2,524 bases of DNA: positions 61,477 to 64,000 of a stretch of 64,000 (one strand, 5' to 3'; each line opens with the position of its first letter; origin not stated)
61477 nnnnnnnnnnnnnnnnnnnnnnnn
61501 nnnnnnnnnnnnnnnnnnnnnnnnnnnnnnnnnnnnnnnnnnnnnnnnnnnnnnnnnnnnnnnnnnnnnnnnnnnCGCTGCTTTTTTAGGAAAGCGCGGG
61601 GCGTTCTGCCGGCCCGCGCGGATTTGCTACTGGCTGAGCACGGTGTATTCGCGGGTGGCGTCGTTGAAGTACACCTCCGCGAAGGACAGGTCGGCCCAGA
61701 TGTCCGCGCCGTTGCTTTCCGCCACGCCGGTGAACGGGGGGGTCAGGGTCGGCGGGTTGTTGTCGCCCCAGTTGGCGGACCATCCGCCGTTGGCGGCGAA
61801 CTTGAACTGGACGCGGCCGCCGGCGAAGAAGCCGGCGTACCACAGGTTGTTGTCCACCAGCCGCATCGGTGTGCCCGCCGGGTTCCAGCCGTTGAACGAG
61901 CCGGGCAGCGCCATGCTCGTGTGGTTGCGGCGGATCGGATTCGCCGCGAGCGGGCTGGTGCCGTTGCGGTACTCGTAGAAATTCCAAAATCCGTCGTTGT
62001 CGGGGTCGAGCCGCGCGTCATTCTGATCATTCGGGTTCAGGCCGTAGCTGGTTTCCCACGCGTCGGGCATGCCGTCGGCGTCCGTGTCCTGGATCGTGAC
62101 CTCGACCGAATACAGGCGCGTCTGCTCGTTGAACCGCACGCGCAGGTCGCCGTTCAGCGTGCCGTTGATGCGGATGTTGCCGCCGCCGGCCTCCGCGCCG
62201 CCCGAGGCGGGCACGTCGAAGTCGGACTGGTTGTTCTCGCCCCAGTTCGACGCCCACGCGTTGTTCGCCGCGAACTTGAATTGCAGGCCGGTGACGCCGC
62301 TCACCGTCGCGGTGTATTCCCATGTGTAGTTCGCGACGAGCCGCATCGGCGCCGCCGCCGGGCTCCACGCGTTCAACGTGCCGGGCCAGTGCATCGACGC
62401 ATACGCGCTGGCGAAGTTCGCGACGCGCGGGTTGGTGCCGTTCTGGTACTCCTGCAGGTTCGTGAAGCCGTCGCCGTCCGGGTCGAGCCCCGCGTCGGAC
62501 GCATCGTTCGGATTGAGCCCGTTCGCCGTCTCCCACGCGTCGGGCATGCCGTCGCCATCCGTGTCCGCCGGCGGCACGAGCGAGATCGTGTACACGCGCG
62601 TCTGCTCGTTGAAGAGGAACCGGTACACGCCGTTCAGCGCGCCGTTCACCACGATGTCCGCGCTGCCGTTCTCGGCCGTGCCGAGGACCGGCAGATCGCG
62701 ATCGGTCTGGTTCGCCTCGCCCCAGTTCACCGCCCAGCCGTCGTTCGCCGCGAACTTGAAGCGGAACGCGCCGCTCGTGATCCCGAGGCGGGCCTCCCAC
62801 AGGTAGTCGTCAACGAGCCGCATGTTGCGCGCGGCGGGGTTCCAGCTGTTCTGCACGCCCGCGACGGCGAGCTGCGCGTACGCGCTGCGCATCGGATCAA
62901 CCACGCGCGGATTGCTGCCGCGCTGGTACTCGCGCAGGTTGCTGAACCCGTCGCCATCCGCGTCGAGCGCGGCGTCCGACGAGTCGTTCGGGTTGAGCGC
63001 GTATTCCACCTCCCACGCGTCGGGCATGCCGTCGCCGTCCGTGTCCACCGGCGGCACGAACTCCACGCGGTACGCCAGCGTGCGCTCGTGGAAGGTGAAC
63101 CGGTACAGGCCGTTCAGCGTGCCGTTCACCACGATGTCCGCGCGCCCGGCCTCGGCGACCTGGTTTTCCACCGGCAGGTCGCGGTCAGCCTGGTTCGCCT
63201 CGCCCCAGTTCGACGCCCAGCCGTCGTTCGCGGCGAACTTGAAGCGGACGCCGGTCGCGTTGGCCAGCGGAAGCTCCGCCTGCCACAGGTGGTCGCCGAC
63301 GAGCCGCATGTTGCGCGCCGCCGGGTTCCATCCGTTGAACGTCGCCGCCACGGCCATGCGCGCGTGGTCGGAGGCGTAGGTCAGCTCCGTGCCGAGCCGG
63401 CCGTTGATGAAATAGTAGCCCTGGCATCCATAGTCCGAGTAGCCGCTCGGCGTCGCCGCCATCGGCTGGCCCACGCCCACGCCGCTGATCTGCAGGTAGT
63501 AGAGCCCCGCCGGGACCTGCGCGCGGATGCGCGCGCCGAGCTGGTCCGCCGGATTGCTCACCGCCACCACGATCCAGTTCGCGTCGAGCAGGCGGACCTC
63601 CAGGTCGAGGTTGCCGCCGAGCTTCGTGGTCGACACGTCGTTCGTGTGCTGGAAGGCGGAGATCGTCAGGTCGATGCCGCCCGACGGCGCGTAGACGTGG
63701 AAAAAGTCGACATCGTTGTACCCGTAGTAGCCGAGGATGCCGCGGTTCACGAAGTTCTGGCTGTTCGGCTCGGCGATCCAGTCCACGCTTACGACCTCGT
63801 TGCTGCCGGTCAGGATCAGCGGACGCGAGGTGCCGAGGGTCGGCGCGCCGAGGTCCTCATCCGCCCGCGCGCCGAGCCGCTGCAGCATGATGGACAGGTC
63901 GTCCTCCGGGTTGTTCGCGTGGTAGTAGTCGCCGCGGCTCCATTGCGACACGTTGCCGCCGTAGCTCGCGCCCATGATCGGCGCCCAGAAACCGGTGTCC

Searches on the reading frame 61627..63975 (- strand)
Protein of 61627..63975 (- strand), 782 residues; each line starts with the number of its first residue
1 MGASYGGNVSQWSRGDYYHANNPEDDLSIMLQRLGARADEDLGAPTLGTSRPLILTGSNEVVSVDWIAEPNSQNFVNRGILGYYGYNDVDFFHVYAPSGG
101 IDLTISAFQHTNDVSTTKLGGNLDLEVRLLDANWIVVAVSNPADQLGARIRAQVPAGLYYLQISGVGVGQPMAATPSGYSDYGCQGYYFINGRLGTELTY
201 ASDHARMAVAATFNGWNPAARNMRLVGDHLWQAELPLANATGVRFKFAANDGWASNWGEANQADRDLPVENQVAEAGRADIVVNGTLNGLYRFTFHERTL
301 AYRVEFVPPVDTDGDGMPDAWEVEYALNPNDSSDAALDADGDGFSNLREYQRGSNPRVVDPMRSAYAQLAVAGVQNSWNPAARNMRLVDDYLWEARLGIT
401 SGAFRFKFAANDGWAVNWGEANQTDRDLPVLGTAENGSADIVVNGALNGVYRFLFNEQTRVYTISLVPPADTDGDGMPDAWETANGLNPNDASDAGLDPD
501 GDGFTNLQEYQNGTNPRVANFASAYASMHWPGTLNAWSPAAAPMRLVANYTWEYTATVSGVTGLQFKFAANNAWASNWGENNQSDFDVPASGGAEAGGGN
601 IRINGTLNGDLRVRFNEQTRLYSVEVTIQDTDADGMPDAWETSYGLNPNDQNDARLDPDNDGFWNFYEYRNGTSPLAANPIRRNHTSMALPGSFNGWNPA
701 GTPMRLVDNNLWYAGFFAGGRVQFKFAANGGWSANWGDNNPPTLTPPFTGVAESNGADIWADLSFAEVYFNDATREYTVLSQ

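Call 8: search_protein_families(library=pfam, proteins=[window:61627-63975:-], max_evalue=0.001)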
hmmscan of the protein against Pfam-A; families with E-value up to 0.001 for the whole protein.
window:61627-63975:- (782 aa): 4 families
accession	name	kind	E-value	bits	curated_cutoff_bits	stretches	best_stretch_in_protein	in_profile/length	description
PF18884.5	TSP3_bac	-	6.2e-19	67.9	25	1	471-492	1-22/22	Bacterial TSP3 repeat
PF22058.2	X25_BaPul_like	-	1.3e-12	48.1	27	1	372-424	12-66/87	Pullulanase X25 domain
PF02922.24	CBM_48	-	2.5e-05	24.9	22.4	0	201-251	19-72/83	Carbohydrate-binding module 48 (Isoamylase N-terminal domain)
PF03495.19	Binary_toxB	-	0.00072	20.2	25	0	311-327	2-19/78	Clostridial binary toxin B/anthrax toxin PA Ca-binding domain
